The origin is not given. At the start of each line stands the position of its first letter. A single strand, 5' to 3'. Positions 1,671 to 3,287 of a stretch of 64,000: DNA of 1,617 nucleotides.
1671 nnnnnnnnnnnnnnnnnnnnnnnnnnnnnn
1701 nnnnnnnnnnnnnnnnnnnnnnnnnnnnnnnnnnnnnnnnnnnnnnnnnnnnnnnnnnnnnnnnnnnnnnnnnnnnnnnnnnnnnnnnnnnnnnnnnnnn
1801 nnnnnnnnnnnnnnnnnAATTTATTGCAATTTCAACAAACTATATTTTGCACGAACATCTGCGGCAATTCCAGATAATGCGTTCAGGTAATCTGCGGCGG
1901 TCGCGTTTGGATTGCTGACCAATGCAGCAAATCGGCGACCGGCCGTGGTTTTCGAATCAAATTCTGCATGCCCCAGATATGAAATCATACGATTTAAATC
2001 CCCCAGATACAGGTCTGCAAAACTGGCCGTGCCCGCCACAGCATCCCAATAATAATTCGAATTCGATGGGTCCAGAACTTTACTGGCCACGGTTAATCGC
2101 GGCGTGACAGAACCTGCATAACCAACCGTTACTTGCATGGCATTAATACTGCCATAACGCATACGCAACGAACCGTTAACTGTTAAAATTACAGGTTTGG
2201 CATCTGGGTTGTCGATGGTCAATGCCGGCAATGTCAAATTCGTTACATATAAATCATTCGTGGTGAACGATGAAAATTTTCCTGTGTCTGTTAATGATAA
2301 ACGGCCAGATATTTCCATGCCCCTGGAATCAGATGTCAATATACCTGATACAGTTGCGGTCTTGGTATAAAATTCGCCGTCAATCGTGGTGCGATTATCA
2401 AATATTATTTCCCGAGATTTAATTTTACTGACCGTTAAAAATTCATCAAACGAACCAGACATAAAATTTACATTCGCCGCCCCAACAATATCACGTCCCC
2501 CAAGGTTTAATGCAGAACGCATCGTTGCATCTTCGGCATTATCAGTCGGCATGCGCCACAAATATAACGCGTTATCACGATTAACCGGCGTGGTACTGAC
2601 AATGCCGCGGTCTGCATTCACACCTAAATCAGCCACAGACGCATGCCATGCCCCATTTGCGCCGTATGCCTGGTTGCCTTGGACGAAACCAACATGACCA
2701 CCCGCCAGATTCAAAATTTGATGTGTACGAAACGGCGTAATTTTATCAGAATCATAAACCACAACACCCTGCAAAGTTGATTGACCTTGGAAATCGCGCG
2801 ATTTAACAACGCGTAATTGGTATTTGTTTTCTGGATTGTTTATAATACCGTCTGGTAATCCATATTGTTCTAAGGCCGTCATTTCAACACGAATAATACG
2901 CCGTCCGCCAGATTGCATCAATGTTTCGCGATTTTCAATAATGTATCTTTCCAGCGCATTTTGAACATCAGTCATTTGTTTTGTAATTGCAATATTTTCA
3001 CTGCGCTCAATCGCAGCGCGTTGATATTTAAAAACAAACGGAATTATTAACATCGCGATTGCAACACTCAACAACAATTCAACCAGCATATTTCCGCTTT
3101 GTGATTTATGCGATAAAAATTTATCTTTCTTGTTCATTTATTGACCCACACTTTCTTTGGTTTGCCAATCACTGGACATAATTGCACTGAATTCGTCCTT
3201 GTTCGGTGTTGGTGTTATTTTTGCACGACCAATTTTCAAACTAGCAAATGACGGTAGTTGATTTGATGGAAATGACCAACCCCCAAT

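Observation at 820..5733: Operon of three tandem giant prepilin-like paralogs plus a Zn-ribbon membrane protein and a secreted Cys protein, with no filament-assembly genes in 64 kb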

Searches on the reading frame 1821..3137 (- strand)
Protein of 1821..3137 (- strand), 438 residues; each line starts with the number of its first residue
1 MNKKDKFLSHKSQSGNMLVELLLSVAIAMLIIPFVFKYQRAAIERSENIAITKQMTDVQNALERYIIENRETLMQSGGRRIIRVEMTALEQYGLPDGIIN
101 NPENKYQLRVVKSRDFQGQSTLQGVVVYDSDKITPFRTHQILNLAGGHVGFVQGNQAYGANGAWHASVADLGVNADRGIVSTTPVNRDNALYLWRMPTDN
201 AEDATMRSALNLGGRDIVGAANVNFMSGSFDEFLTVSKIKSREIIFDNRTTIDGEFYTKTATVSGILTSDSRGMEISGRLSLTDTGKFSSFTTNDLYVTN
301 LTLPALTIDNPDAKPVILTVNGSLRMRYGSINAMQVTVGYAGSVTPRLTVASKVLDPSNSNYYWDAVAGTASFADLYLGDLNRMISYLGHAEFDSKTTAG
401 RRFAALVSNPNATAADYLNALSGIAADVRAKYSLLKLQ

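Call 3: search_protein_families(library=pfam, proteins=[window:1821-3137:-], max_evalue=1)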
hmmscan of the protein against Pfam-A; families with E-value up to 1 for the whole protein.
window:1821-3137:- (438 aa): 1 family
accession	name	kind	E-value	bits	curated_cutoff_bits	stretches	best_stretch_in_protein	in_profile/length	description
PF04917.17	Shufflon_N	-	8.5e-07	29.2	27.5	1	52-231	12-203/324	Bacterial shufflon protein, N-terminal constant region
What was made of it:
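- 1821..3137 (-): P3, 438 aa. A PilV-family (Shufflon_N) minor prepilin with a 15-aa leader (..SQSG|NMLVE) and invariant Glu+5. Shufflon_N 29.2 bits against GA 27.5 (call 3).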

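Call 4: search_protein_families(library=ncbifam, proteins=[window:1821-3137:-], max_evalue=1)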
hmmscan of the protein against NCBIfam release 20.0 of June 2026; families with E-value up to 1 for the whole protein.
window:1821-3137:- (438 aa): 1 family
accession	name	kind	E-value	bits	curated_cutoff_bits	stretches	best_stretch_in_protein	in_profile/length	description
NF053573.1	PBP2_PenA_Neis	exception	0.0034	16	1105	1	324-382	505-562/572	peptidoglycan D,D-transpeptidase PBP2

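Call 11: find_homologous_proteins(query=window:1821-3137:-)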
Query window:1821-3137:- (438 aa): 760 proteins with E <= 0.001 among 8000 candidates; the best 120 are listed.
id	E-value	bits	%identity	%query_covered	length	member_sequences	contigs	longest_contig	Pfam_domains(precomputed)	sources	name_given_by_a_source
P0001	3.9e-273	923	100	96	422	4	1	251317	PF04917.18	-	-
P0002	3.9e-239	812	83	100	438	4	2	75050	-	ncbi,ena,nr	ncbi:MAG: hypothetical protein J5608_03020 [Alphaproteobacteria bacterium]|nr:hypothetical protein [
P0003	1.4e-227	773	80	99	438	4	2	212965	PF04917.18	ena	-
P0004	3.2e-213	726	76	100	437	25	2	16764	PF04917.18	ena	-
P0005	3.5e-213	726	75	99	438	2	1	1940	-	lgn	-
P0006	1.4e-211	721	75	98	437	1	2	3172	-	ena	-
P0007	1.2e-209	714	74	98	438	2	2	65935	-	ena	-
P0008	1.4e-208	711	75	98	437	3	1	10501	PF04917.18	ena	-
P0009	5.0e-207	706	71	100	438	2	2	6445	PF04917.18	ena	-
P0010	5.4e-207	706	73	99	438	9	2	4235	-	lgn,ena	-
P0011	7.9e-207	705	73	99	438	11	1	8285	-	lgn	-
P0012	3.5e-206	703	72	100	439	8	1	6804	-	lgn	-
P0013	1.9e-205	701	71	100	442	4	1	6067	-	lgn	-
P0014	1.9e-205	701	72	99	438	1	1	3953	PF04917.18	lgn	-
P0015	5.6e-205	699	72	100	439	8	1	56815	-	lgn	-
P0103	4.8e-138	479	55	96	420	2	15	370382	-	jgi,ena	-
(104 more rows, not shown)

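Call 14: find_related_loci(query=A2, collection=genome_contigs, flank=10000)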
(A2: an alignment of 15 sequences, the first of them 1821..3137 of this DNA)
Query A2 (438 aa) in genome_contigs; peptide patterns used: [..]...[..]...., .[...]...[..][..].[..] (x = any residue, [..] = any of these).
246 stretches matched a pattern; 183 encode a relative of the query (tblastn E <= 1e-3); the best 80 are kept; 80 distinct loci.
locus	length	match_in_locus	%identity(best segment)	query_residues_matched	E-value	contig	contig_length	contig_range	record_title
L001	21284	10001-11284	77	11-438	0e+0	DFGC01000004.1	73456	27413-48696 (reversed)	MAG TPA_asm: Alphaproteobacteria bacterium UBA3760 UBA3760_contig_5712, whole genome shotgun sequence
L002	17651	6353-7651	73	6-438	0e+0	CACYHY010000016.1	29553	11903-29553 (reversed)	MAG: uncultured proteobacterium isolate RUG11963 genome assembly, contig: RUG11963_asm_16, whole genome shotgun sequence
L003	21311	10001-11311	71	1-438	0e+0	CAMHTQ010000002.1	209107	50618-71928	MAG: uncultured Alphaproteobacteria bacterium isolate SRR11784296_bin.8_metaWRAP_v1.3_MAG genome assembly, contig: ERZ12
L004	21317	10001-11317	72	1-438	0e+0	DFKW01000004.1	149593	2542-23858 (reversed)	MAG TPA_asm: Alphaproteobacteria bacterium UBA3635 UBA3635_contig_9632, whole genome shotgun sequence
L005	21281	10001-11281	73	13-438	0e+0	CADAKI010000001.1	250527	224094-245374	MAG: uncultured proteobacterium isolate RUG13375 genome assembly, contig: RUG13375_asm_1, whole genome shotgun sequence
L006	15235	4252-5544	71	8-438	0e+0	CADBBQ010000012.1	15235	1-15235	MAG: uncultured proteobacterium isolate RUG13827 genome assembly, contig: RUG13827_asm_12, whole genome shotgun sequence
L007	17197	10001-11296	72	6-438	0e+0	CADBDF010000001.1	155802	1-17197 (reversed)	MAG: uncultured proteobacterium isolate RUG13870 genome assembly, contig: RUG13870_asm_1, whole genome shotgun sequence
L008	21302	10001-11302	72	5-438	0e+0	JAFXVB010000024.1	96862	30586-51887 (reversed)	MAG: Alphaproteobacteria bacterium isolate RGIG6772 Sheep_Rumen-3__c828203, whole genome shotgun sequence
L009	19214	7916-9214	70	6-438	0e+0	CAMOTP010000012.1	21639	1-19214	MAG: uncultured Alphaproteobacteria bacterium isolate SRR873606_bin.101_metaWRAP_v1.3_MAG genome assembly, contig: NODE_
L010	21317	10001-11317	72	1-438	0e+0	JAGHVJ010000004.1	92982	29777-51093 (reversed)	MAG: Candidatus Enterousia onthequi isolate E5_MB2_19 c_000001034239, whole genome shotgun sequence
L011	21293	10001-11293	53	7-438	8e-149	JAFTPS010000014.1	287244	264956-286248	MAG: Alphaproteobacteria bacterium isolate RGIG4037 Roe_deer_Cecum-5__c5270, whole genome shotgun sequence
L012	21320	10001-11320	52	1-438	5e-148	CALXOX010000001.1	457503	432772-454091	MAG: uncultured Alphaproteobacteria bacterium isolate BRZ_MD__bin1 genome assembly, contig: BRZ_MD__NODE_4_length_457503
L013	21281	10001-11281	53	10-438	8e-148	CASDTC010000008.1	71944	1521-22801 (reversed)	uncultured proteobacterium isolate T11_L1_319319_idba_bin.126 genome assembly, contig: T11_L1_319319_idba_bin.126.fa_sca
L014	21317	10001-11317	52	1-438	4e-147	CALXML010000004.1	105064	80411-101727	MAG: uncultured Alphaproteobacteria bacterium isolate BRZ_KL__bin36 genome assembly, contig: BRZ_KL__NODE_149_length_105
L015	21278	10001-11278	52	12-438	3e-146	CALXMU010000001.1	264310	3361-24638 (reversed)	MAG: uncultured Alphaproteobacteria bacterium isolate BRZ_MD__bin57 genome assembly, contig: BRZ_MD__NODE_31_length_2643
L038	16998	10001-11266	54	15-437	4e-140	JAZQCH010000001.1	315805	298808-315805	MAG: Candidatus Enterousia sp. isolate T1900044638_TS20190104.MAGScoT_cleanbin_000052 SGB_1211_k141_257354, whole genome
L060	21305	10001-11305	49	2-437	5e-137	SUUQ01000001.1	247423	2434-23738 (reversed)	MAG: Alphaproteobacteria bacterium isolate SIG50 NODE_553_length_247423_cov_7.004432, whole genome shotgun sequence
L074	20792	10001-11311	48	1-437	2e-135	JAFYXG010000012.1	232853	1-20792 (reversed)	MAG: Alphaproteobacteria bacterium isolate RGIG7505 Water_buffalos_Colon.Co__c1672322, whole genome shotgun sequence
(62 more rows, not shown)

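Call 25: search_protein_representatives(alignment_id=A2)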
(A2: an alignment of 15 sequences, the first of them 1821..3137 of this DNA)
Query: 15 sequences, 438 profile positions. Proteins with E-value up to 0.001 (for the whole library): 323; up to 1e-10: 107; up to 1e-30: 66. The best 150 are listed.
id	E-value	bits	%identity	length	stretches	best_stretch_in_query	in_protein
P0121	3.6e-196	668.6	-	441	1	9-437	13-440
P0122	2.2e-145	501.2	-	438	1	1-437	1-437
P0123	5.8e-135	466.9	-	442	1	9-438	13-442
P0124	5.8e-133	460.3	-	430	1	7-433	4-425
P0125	2.4e-124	431.9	-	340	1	104-438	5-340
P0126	5.0e-123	427.5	-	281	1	1-280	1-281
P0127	2.3e-122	425.4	-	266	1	3-265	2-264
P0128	7.6e-121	420.4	-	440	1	9-438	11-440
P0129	1.5e-115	403.0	-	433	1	2-437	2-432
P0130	1.2e-110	386.8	-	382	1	10-296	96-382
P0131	2.7e-109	382.3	-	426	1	1-435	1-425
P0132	5.9e-108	377.9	-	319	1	1-242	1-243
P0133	2.9e-104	365.7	-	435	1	1-433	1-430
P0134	2.7e-100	352.7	-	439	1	2-435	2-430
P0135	3.1e-97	342.6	-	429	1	8-437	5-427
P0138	1.2e-81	291.2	-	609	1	5-354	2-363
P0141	4.9e-78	279.3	-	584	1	4-385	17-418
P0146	2.8e-68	247.1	-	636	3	89-392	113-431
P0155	1.0e-60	222.2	-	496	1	1-429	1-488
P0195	3.3e-24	101.9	-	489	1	12-242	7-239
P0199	1.5e-21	93.2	-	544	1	10-235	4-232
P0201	3.1e-20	88.8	-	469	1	12-385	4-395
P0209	1.0e-14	70.6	-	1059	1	5-274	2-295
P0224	1.1e-11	60.7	-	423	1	10-260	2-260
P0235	2.5e-10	56.1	-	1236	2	9-233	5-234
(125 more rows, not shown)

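Call 31: find_encoding_contigs(protein=P0001, flank=10000, max_places=3)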
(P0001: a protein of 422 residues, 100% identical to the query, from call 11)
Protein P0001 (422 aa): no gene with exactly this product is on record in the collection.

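Call 35: list_cluster_members(proteins=[P0138, P0141, P0146, P0155, P0195, P0199, P0209, P0224, P0235, P0201])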
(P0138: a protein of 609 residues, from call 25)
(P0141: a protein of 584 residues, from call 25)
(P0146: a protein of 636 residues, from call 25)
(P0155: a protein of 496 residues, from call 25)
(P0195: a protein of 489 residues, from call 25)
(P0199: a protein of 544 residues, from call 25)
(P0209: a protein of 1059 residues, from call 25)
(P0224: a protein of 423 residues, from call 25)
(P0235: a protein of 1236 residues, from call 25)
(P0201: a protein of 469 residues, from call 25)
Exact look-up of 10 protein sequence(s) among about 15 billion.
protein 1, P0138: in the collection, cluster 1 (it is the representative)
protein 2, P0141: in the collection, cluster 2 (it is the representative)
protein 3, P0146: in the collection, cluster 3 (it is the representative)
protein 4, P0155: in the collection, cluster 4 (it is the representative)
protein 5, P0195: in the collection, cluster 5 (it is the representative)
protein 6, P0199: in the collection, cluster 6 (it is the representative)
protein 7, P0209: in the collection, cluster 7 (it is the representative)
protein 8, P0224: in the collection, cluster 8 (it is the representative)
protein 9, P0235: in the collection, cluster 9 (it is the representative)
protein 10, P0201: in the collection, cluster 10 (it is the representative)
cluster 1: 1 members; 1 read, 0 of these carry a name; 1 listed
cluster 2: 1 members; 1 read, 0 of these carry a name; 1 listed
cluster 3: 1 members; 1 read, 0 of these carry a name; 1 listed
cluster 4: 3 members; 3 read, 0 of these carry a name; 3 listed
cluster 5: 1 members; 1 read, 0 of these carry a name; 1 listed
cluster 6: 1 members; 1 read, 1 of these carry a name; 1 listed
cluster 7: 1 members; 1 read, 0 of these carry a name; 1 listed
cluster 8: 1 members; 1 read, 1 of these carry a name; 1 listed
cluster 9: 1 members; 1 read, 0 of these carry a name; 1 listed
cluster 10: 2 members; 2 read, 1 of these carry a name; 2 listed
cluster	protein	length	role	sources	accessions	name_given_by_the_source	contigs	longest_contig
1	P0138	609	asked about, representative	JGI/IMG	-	-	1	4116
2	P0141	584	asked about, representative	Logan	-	-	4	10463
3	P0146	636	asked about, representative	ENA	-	-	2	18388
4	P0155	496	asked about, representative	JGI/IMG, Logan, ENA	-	-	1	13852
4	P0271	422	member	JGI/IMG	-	-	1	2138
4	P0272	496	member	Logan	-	-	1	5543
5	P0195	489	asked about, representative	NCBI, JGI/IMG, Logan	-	-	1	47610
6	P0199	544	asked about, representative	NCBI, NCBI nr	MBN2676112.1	MAG: hypothetical protein JXR30_02555 [Alphaproteobacteria bacterium] | hypothetical protein [Alphaproteobacteria bacterium]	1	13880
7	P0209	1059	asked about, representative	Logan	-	-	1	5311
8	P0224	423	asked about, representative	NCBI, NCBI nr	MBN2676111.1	MAG: hypothetical protein JXR30_02550 [Alphaproteobacteria bacterium] | hypothetical protein [Alphaproteobacteria bacterium]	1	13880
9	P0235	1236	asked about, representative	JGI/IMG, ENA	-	-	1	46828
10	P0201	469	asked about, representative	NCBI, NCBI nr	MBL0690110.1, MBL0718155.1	MAG: hypothetical protein JJV93_02790 [Alphaproteobacteria bacterium] | hypothetical protein [Alphaproteobacteria bacterium]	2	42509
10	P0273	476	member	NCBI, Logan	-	-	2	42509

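Call 36: find_encoding_contigs(protein=P0201, flank=10000, max_places=2)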
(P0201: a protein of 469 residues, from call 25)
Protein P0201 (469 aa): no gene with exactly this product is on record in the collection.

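Call 37: find_encoding_contigs(protein=P0195, flank=10000, max_places=2)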
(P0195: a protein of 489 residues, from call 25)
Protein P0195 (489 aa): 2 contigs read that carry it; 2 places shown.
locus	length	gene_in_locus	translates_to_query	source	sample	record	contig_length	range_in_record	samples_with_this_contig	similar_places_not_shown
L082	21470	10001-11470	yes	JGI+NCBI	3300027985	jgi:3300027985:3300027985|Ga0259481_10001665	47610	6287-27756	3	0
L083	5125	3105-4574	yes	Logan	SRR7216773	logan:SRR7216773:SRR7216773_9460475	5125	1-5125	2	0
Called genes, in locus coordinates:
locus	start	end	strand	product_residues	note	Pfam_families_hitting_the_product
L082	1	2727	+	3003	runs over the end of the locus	?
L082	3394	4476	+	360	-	PF01170:UPF0020 (faint), PF01555:N6_N4_Mtase, PF18755:RAMA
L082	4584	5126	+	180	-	PF00334:NDK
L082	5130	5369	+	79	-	PF02609:Exonuc_VII_S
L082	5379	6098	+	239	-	-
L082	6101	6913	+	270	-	PF00398:RrnaAD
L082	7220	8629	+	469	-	-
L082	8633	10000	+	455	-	-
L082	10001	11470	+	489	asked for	-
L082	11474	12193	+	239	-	PF11967:RecO_N, PF02565:RecO_C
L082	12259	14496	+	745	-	PF00521:DNA_topoisoIV, PF03989:DNA_gyraseA_C (faint)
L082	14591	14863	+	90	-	-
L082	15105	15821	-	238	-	PF04002:RadC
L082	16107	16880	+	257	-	-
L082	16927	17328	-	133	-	-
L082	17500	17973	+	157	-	-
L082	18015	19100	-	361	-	PF00691:OmpA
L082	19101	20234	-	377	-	-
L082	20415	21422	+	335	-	-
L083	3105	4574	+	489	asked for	-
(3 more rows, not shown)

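Call 38: find_encoding_contigs(protein=P0235, flank=10000, max_places=2)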
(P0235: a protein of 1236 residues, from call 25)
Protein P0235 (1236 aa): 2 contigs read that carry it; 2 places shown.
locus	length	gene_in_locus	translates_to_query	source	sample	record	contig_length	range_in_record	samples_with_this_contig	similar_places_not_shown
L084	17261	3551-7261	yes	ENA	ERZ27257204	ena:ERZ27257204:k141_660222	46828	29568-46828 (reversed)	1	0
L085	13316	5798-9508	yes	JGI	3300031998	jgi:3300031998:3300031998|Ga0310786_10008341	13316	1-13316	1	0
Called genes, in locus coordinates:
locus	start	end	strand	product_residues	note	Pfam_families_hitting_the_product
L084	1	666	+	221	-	?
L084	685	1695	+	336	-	PF01544:CorA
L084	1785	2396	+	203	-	PF01871:AMMECR1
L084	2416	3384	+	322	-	PF01300:Sua5_yciO_yrdC, PF03481:Sua5_C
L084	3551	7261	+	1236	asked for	-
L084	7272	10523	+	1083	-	-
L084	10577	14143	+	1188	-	-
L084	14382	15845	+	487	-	PF04389:Peptidase_M28 (weak), PF01546:Peptidase_M20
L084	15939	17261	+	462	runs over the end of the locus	PF00209:SNF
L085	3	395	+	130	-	?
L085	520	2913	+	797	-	PF03030:H_PPase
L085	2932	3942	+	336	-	PF01544:CorA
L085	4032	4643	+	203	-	PF01871:AMMECR1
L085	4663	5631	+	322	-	PF01300:Sua5_yciO_yrdC, PF03481:Sua5_C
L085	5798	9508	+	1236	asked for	-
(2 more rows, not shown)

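Call 48: predict_structure(alignment_id=A3)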
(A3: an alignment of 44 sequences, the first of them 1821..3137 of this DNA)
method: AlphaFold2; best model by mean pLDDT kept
length: 438 residues; sequences in the alignment: 44
mean_pLDDT: 67.2   pTM: 0.37
mean pLDDT of the five models: 67.2, 66.4, 66.3, 62.2, 61.4
residues with pLDDT >= 90: 0; 70-90: 207; 50-70: 193; < 50: 38
segments of 3 or more residues with pLDDT < 50: 1-12, 189-198, 203-209, 226-229
pLDDT, mean of each block of 10 residues (from residue 1): 38 61 82 83 79 82 81 67 82 77 78 69 82 70 68 79 74 77 64 39 47 55 51 55 61 59 59 58 60 60 56 57 56 59 59 76 79 71 65 68 77 79 84 72
secondary structure, 60 per line:
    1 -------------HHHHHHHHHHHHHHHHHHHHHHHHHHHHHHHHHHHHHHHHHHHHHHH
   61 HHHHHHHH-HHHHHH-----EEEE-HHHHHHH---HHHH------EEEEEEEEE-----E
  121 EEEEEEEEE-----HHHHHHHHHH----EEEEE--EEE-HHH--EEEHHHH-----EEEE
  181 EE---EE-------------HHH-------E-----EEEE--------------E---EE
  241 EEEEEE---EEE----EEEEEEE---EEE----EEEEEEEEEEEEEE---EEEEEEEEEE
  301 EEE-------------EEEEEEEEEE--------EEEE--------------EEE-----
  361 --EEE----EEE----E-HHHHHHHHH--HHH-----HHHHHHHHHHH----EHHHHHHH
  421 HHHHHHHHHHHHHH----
elements in order: H14-68 H70-75 E81-84 H86-92 H96-99 E106-114 E120-129 H135-144 E149-153 E156-158 E165-167 H168-171 E177-182 E217-220 E239-246 E250-252 E257-263 E267-269 E274-287 E291-303 E317-326 E335-338 E353-355 E363-365 E370-372 H379-387 H398-408 H414-434
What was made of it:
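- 1821..3137 (-): AF2: alpha1 helix 14-68 plus an alpha-beta domain (call 48).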

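Call 53: fold_search(model_id=the predicted structure, library=pdb)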
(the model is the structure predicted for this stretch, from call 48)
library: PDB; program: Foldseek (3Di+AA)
matches with E <= 10: 166; with E <= 0.001: 0
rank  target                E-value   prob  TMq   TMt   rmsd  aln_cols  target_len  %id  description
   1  3vqy                  8.9e-01  0.10  0.13  0.19  19.9       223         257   16  Crystal structure of the catalytic domain of pyrrolysyl-tRNA synthetase in complex with BocLys and AMPPNP (form 2) (released 2013-01-02)
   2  7wzf                  9.8e-01  0.09  0.08  0.13  15.3       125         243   11  Structural and mechanism analysis of YunM (released 2023-02-22)
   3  1k2f_A                1.1e+00  0.06  0.08  0.16  17.1       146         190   10  siah, Seven In Absentia Homolog (released 2001-12-28)
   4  3n8b_B                1.2e+00  0.51  0.07  0.36   2.9        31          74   16  Crystal Structure of Borrelia burgdorferi Pur-alpha (released 2010-10-06)
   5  3nm7_B                1.5e+00  0.21  0.07  0.38   9.0        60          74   12  Crystal Structure of Borrelia burgdorferi Pur-alpha (released 2010-10-06)
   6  9n6e_I                1.6e+00  0.08  0.10  0.22  11.8       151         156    9  L9-targeting immunogen bound to three copies of L9 Fab (released 2025-12-10)
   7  4w8s                  1.9e+00  0.20  0.13  0.22   8.5       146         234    8  Crystal structure of truncated hemolysin A Q125S/Y134S from P. mirabilis at 1.5 Angstroms resolution (released 2015-10-07)
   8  3n7n_B                1.9e+00  0.16  0.13  0.31  25.6       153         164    7  Structure of Csm1/Lrs4 complex (released 2010-09-01)
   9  4fce                  2.0e+00  0.04  0.08  0.08  13.1       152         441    6  Crystal structure of Yersinia pestis GlmU in complex with alpha-D-glucosamine 1-phosphate (GP1) (released 2012-07-11)
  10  9u5s_A                2.1e+00  0.04  0.06  0.05  13.1        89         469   13  The structure of the BfpBG complex in the T4bP system (released 2025-11-05)
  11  4ddq_E                2.1e+00  0.03  0.08  0.08  15.2       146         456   10  Structural plasticity of the Bacillus subtilis GyrA homodimer (released 2013-02-13)
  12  8bo9_A                2.6e+00  0.14  0.12  0.25   6.1       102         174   10  NanoLuc-D9R/H57A/K89R mutant complexed with azacoelenterazine bound in intra-barrel catalytic site (released 2023-09-27)
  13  1r8y_C                2.6e+00  0.04  0.07  0.10  14.5       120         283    9  Crystal Structure of Mouse Glycine N-Methyltransferase (Monoclinic Form) (released 2004-09-21)
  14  3nm7_C                2.7e+00  0.25  0.07  0.35   2.9        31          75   16  Crystal Structure of Borrelia burgdorferi Pur-alpha (released 2010-10-06)
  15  3nm7_A                2.7e+00  0.25  0.07  0.32   2.9        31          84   16  Crystal Structure of Borrelia burgdorferi Pur-alpha (released 2010-10-06)
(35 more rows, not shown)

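Call 55: search_protein_families(library=pfam, alignment_id=A3, max_evalue=0.01)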
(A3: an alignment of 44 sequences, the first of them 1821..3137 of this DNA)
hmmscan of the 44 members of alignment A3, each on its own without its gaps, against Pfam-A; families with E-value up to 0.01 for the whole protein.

A. member 1, window:1821-3137:- (438 aa): 1 family
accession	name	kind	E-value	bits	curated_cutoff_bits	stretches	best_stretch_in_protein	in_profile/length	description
PF04917.17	Shufflon_N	-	8.5e-07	29.2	27.5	1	52-231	12-203/324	Bacterial shufflon protein, N-terminal constant region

B. families by the number of members that match (of 44 scanned): 3 families
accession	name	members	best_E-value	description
PF04917.17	Shufflon_N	16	2.8e-11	Bacterial shufflon protein, N-terminal constant region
PF24255.1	DUF7456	1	0.00086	Family of unknown function (DUF7456)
PF02873.21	MurB_C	1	0.0076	UDP-N-acetylenolpyruvoylglucosamine reductase, C-terminal domain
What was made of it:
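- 1821..3137 (-): 16 of 44 family members hit it, best E 2.8e-11 (call 55).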
